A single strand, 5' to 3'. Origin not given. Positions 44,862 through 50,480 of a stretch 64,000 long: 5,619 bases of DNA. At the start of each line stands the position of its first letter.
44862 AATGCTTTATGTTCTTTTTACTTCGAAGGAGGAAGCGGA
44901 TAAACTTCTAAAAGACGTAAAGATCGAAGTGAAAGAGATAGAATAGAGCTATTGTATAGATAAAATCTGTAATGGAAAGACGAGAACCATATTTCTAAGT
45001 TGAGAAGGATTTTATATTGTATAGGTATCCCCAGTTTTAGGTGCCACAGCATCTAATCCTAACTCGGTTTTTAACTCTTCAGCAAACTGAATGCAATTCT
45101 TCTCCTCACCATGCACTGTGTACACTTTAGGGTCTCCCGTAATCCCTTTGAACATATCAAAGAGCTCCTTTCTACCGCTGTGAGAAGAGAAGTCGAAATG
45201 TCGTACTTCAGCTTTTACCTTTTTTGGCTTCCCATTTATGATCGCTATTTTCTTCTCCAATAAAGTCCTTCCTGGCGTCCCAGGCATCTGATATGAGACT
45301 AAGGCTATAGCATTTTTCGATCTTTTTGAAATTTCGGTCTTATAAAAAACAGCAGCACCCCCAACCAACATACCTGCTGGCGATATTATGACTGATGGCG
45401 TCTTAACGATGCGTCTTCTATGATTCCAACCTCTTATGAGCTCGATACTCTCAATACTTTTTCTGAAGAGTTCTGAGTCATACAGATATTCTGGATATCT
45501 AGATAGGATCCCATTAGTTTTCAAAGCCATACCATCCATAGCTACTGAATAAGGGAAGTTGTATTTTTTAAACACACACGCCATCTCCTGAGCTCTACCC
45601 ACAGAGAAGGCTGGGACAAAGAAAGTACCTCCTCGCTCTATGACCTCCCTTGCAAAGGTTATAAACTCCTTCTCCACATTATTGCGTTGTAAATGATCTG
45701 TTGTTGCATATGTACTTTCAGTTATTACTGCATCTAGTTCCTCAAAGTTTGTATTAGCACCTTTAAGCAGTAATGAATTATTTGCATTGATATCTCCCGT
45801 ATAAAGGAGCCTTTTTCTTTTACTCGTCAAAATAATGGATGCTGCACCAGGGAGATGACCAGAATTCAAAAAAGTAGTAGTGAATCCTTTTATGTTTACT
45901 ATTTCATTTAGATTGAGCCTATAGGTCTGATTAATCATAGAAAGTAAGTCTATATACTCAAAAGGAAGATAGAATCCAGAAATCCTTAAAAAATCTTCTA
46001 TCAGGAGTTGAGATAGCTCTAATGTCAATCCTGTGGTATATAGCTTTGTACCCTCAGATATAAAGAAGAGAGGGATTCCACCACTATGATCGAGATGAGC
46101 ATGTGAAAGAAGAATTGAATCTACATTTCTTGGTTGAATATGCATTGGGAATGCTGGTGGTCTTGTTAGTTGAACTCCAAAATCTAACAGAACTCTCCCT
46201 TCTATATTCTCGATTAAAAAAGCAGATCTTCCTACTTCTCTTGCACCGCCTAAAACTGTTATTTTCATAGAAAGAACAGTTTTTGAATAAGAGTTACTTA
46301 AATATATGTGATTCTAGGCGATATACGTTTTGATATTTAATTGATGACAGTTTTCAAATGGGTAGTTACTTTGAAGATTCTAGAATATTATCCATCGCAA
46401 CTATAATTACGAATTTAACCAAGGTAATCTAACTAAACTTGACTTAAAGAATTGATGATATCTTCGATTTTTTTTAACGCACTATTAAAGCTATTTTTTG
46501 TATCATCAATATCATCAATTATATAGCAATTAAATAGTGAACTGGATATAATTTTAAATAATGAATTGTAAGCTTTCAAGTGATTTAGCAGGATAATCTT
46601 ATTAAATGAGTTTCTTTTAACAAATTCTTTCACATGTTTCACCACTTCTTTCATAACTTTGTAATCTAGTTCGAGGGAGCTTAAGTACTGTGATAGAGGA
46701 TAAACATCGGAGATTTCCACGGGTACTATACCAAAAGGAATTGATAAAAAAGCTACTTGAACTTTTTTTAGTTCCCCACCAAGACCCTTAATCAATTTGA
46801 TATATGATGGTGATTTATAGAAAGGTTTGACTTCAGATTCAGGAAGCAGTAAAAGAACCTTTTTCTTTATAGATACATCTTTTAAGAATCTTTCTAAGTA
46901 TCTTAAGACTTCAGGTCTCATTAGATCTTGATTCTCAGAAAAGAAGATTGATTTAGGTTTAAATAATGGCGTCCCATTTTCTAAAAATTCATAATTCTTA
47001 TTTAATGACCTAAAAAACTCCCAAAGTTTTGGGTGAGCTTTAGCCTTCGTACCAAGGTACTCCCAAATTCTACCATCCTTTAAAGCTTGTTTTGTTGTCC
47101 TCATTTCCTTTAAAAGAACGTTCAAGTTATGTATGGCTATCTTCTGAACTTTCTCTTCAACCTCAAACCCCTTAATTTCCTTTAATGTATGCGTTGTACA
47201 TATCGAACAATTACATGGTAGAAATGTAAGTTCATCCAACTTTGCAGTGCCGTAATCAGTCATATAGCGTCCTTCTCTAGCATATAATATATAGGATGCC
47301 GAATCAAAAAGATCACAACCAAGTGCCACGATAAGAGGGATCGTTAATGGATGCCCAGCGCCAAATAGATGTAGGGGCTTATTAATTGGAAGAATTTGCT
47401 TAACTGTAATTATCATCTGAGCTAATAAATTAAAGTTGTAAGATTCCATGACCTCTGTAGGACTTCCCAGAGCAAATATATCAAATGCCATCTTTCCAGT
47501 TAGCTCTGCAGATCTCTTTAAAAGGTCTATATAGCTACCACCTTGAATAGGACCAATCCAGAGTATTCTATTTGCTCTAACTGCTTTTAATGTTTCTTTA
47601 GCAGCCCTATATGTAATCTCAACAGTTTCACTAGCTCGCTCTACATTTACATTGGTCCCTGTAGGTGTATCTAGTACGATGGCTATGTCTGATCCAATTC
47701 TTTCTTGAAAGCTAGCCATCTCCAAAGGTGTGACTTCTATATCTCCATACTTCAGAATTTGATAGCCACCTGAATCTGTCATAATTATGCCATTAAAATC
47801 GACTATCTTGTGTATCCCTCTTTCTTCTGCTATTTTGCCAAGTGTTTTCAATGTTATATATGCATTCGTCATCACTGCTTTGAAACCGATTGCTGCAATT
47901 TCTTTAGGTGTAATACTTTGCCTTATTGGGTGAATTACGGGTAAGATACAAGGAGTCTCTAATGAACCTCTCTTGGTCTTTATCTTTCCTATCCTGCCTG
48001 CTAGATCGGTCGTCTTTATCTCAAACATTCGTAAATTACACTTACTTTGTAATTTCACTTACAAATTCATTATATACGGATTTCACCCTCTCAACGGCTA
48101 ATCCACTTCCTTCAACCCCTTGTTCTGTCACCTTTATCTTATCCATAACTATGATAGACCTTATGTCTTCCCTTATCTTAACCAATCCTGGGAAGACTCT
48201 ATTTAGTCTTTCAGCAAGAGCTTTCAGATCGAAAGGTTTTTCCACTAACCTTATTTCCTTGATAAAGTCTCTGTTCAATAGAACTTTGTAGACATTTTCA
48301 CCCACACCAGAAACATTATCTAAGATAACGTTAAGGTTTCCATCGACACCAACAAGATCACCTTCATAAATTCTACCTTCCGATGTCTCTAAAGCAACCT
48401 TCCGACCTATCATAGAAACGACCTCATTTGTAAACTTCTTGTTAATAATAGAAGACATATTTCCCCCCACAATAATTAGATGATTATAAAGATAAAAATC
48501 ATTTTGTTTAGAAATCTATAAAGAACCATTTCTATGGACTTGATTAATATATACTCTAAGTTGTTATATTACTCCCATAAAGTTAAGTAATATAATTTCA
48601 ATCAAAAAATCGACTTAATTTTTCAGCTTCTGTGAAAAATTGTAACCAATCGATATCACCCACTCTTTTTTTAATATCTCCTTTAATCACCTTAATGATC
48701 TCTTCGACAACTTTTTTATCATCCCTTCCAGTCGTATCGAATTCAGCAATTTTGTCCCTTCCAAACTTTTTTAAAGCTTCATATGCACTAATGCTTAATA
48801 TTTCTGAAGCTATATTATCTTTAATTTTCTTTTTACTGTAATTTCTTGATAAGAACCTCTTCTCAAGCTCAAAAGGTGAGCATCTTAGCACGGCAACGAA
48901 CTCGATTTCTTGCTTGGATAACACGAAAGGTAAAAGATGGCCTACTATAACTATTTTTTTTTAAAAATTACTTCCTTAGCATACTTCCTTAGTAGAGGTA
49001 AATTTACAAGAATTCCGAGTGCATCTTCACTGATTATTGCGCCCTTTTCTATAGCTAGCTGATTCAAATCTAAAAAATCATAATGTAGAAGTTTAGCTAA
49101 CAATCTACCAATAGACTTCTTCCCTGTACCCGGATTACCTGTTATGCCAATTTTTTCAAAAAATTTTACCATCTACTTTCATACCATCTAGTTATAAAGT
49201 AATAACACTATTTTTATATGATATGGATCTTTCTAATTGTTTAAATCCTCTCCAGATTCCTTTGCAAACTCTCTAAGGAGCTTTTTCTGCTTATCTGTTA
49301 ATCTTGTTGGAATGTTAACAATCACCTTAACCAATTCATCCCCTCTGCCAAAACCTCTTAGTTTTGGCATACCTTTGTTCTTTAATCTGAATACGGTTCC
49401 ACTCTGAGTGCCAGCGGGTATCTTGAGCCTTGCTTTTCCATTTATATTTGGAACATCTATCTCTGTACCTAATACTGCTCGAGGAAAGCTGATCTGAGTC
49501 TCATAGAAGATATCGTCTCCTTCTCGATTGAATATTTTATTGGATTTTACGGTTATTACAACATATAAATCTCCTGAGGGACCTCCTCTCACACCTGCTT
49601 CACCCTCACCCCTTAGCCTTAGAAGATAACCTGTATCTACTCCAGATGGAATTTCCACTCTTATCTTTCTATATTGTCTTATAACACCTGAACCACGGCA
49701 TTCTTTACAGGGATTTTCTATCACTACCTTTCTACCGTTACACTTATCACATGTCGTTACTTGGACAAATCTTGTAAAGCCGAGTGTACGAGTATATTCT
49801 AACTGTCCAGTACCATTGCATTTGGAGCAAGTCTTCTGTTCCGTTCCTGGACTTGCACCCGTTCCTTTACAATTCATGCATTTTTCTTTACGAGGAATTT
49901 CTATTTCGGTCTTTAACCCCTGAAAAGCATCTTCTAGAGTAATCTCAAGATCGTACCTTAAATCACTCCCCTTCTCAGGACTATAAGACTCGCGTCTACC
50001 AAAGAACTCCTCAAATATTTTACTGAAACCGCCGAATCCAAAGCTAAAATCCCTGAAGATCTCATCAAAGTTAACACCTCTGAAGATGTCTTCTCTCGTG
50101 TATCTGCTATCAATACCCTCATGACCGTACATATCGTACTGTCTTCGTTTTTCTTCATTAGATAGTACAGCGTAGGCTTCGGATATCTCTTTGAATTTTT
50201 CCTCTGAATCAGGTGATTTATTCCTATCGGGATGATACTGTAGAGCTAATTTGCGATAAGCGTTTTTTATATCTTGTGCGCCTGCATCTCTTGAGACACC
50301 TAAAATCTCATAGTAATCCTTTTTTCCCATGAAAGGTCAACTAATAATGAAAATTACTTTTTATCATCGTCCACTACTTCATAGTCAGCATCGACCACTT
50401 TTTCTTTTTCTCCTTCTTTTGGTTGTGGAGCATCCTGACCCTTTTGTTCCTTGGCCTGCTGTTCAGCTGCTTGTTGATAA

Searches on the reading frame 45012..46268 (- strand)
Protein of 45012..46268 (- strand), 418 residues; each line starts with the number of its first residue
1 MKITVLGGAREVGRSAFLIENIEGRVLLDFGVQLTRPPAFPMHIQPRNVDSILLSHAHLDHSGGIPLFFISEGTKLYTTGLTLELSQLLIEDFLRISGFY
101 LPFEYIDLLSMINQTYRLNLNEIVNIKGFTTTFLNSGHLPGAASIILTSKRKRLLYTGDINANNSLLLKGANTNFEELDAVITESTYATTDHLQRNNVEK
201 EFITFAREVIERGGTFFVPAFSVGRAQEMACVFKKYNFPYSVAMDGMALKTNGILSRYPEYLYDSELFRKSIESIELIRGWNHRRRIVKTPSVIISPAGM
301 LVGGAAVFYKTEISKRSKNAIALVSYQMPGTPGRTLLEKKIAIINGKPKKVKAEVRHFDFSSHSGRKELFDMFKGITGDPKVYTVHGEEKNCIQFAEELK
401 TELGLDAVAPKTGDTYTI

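Call 23: search_protein_families(library=pfam, proteins=[window:45012-46268:-], max_evalue=0.001)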
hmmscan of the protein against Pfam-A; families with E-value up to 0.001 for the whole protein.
window:45012-46268:- (418 aa): 6 families
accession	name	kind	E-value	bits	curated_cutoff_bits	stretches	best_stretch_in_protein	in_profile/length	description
PF07521.17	RMMBL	-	2.2e-14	53.6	21.6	1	350-410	3-63/63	Zn-dependent metallo-hydrolase RNA specificity domain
PF00753.33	Lactamase_B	-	1.3e-13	51.7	22.7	1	12-198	4-189/196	Metallo-beta-lactamase superfamily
PF10996.14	Beta-Casp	-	2.2e-12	48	27.7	1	227-336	2-120/120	Beta-Casp domain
PF16661.11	Lactamase_B_6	-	3e-08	33.7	27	1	25-173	8-175/193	Metallo-beta-lactamase superfamily domain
PF12706.13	Lactamase_B_2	-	1.3e-07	31.9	27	1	25-192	2-171/200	Beta-lactamase superfamily domain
PF13483.12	Lactamase_B_3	-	0.00033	21.1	24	0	12-62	5-50/160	Beta-lactamase superfamily domain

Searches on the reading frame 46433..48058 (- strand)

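Call 22: search_protein_families(library=pfam, proteins=[window:46433-48058:-], max_evalue=0.001)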
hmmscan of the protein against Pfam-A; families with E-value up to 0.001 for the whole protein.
window:46433-48058:- (541 aa): 2 families
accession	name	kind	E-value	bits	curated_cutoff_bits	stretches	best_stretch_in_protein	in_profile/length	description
PF01702.25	TGT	-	4.2e-81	273.2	26.3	1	21-343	3-356/357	Queuine tRNA-ribosyltransferase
PF17884.7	DUF5591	-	3.9e-12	46.7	26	1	384-509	1-125/150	Domain of unknown function (DUF5591)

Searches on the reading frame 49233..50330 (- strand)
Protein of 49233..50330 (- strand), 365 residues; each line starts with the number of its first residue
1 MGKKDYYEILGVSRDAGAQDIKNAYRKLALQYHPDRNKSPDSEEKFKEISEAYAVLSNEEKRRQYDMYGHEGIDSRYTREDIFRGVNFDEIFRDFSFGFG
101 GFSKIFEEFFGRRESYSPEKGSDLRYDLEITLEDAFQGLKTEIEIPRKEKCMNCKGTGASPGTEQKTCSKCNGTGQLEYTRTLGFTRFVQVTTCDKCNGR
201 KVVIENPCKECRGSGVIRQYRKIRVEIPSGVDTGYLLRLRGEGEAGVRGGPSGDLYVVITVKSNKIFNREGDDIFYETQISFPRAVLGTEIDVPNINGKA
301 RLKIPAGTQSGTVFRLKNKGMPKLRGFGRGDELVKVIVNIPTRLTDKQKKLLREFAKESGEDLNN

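Call 23: search_protein_families(library=pfam, proteins=[window:49233-50330:-], max_evalue=0.001)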
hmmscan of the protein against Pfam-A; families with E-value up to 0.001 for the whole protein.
window:49233-50330:- (365 aa): 4 families
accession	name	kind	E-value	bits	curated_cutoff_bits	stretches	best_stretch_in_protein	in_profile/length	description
PF01556.23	DnaJ_C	-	1e-49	168.9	26.6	1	124-341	1-152/152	DnaJ C terminal domain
PF00226.36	DnaJ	-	1.2e-28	99.4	27.8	1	5-66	1-63/63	DnaJ domain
PF00684.25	DnaJ_CXXCXGXG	-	1.9e-15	57.3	32.7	1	151-215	1-65/65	DnaJ central domain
PF15777.11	Anti-TRAP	-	0.00054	20.3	32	0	149-177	11-42/59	Tryptophan RNA-binding attenuator protein inhibitory protein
